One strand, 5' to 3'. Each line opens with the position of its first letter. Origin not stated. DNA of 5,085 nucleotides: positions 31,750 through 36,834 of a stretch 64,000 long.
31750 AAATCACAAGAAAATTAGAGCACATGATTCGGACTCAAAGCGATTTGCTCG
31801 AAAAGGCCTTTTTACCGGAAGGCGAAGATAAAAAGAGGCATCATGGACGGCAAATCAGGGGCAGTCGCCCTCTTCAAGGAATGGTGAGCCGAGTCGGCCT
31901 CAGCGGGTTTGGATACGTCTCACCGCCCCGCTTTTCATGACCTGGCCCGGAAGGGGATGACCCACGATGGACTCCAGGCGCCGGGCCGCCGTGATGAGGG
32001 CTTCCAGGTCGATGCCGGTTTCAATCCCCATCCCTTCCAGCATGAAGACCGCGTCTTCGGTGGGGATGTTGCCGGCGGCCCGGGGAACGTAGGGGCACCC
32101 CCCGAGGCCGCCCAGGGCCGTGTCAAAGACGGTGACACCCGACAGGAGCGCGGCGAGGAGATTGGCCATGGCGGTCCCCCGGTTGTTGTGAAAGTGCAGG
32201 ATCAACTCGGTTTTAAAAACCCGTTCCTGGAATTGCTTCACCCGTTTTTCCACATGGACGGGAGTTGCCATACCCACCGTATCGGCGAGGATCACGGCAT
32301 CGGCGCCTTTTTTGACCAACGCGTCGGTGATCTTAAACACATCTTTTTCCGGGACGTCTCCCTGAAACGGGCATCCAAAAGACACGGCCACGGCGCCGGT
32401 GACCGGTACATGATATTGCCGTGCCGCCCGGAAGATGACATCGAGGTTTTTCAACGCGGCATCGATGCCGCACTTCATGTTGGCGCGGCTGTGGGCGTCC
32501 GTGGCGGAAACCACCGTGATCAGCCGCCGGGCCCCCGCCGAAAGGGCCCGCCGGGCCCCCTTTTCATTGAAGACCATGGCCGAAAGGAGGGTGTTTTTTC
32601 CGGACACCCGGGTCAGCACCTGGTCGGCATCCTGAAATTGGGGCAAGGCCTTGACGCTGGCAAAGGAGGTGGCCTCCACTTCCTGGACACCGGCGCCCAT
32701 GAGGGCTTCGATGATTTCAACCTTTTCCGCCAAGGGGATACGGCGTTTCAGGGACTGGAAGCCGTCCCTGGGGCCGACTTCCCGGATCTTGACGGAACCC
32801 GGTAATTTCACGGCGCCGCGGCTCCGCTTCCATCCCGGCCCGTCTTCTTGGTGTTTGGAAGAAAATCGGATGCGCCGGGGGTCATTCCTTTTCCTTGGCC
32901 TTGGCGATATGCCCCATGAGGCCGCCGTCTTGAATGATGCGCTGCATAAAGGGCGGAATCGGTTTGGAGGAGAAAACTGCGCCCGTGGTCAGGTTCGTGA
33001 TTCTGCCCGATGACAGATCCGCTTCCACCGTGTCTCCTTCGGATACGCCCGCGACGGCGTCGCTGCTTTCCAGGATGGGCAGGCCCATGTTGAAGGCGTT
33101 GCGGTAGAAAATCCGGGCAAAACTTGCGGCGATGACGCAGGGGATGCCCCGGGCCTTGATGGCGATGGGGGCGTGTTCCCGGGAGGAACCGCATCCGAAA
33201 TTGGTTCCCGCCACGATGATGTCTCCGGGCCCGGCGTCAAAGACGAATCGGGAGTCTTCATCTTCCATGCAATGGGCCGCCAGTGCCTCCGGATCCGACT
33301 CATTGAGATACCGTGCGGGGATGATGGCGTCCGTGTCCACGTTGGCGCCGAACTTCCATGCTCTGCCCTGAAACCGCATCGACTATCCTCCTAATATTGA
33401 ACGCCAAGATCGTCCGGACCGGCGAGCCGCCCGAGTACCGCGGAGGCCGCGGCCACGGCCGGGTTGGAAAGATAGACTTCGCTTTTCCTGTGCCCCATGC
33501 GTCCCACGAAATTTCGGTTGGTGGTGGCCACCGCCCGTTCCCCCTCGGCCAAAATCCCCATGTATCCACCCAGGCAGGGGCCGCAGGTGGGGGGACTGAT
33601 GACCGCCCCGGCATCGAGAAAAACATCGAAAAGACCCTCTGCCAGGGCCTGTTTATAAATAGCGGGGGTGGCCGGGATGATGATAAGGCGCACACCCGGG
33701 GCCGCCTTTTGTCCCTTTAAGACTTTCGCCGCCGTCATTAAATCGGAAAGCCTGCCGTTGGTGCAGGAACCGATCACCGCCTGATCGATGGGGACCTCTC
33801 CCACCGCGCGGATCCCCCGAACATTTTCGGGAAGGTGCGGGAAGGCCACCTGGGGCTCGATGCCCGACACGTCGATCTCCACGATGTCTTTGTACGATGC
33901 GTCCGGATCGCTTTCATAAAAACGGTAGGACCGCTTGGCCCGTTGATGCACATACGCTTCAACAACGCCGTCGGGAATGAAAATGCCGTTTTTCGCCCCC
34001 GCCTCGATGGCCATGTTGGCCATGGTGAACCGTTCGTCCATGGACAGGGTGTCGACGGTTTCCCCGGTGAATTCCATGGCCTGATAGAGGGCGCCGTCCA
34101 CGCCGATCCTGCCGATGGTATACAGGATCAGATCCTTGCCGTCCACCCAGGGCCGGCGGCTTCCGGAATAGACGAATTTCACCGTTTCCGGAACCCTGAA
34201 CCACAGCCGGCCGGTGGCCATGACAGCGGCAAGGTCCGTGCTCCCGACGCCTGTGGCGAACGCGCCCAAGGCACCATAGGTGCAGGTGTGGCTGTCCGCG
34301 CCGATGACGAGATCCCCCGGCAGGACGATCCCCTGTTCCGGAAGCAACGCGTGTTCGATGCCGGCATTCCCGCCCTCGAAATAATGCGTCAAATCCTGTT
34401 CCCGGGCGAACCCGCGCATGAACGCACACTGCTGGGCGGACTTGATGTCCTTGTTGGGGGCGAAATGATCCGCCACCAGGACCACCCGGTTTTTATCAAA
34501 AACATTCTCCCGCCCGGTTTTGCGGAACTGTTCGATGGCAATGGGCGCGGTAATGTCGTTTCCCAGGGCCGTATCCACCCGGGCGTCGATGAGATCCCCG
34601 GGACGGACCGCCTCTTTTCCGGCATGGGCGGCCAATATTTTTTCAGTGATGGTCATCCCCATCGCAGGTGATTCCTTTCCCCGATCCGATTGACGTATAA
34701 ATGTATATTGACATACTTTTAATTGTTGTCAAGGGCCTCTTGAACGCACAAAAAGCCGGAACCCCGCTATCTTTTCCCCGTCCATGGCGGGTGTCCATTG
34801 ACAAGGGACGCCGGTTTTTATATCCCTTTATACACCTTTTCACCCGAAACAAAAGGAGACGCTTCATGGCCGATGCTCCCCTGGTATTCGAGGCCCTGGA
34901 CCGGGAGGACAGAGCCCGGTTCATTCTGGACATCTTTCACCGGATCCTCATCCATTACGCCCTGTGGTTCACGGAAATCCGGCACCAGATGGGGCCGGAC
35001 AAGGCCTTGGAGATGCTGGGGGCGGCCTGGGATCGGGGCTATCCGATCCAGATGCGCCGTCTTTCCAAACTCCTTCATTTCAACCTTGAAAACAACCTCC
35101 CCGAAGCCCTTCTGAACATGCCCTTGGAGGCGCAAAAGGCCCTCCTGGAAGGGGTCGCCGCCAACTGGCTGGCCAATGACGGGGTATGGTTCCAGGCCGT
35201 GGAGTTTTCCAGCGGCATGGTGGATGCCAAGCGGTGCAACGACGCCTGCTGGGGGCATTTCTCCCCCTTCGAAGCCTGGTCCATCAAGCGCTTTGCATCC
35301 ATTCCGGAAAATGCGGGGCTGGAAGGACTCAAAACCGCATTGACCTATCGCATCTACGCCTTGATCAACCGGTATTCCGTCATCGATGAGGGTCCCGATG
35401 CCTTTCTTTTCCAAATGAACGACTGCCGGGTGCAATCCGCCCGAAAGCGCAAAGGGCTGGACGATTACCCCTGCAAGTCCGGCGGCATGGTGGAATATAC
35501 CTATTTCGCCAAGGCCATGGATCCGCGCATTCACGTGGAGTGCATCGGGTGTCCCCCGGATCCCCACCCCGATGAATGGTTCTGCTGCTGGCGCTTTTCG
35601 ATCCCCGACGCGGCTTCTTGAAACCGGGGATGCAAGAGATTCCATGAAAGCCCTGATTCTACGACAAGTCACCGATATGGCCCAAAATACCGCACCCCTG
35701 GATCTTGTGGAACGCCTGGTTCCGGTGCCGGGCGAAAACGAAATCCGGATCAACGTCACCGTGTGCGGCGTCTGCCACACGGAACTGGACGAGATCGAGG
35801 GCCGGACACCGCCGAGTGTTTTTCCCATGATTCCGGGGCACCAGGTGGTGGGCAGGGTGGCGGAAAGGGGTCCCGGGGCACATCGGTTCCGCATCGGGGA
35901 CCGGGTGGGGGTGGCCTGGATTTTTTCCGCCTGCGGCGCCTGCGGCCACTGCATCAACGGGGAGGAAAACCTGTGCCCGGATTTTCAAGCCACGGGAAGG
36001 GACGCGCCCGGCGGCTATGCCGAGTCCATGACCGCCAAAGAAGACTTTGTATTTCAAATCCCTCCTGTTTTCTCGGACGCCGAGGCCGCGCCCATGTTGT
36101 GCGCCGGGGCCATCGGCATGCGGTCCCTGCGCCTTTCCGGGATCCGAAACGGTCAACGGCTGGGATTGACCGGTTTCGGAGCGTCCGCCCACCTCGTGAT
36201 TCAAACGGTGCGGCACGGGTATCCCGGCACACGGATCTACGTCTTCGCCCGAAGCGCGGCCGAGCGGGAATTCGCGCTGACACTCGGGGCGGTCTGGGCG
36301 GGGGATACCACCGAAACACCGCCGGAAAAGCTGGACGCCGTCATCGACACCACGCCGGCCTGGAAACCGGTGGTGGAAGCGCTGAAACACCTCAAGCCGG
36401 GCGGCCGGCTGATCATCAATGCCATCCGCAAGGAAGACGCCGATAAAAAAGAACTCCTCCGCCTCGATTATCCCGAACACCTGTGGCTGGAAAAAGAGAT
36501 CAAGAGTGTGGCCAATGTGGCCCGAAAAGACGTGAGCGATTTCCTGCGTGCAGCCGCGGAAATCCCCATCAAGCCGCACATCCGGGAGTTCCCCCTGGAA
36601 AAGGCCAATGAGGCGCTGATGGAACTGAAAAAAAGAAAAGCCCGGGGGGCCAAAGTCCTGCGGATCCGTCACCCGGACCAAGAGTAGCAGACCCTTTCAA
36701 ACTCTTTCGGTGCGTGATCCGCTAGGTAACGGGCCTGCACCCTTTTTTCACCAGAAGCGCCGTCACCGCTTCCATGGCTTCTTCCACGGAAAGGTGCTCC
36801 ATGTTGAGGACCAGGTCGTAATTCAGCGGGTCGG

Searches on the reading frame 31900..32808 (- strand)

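Call 75: search_protein_families(library=pfam, proteins=[window:31900-32808:-], max_evalue=0.000001)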
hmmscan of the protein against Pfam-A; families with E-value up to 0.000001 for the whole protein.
window:31900-32808:- (302 aa): 1 family
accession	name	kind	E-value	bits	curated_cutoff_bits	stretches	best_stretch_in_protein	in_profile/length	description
PF00682.25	HMGL-like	-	1.2e-48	166.2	29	1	6-275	2-257/260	HMGL-like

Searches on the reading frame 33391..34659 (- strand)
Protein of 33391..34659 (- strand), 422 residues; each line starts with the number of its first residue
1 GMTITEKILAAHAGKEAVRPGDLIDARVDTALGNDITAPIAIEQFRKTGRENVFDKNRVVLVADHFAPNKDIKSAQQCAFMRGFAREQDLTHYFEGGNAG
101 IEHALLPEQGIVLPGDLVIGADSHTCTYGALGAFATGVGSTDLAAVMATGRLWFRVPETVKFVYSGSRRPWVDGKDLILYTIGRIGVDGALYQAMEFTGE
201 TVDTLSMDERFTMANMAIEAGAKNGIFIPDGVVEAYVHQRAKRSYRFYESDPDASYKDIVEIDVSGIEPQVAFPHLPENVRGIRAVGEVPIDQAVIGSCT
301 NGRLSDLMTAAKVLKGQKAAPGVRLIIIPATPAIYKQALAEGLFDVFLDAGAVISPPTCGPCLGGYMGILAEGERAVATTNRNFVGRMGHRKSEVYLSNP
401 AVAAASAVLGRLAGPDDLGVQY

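Call 75: search_protein_families(library=pfam, proteins=[window:33391-34659:-], max_evalue=0.000001)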
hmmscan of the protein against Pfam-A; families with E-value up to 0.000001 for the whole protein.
window:33391-34659:- (422 aa): 1 family
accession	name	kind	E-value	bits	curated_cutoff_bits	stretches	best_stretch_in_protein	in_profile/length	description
PF00330.25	Aconitase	-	1.1e-100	338.2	28.7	2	6-283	1-303/463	Aconitase family (aconitate hydratase)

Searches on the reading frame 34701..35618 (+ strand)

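Call 75: search_protein_families(library=pfam, proteins=[window:34701-35618:+], max_evalue=0.000001)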
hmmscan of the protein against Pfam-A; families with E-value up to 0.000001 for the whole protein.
window:34701-35618:+ (306 aa): 1 family
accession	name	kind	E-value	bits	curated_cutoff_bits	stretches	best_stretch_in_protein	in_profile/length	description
PF19620.4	DUF6125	-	5.2e-65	218.8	27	1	147-300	10-163/164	Family of unknown function (DUF6125)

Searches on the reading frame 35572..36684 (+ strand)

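Call 75: search_protein_families(library=pfam, proteins=[window:35572-36684:+], max_evalue=0.000001)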
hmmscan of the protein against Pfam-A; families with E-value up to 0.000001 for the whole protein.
window:35572-36684:+ (371 aa): 1 family
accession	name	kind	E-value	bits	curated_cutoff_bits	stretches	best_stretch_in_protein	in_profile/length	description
PF08240.17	ADH_N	-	5.9e-25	88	23.5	1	54-164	1-103/104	Alcohol dehydrogenase GroES-like domain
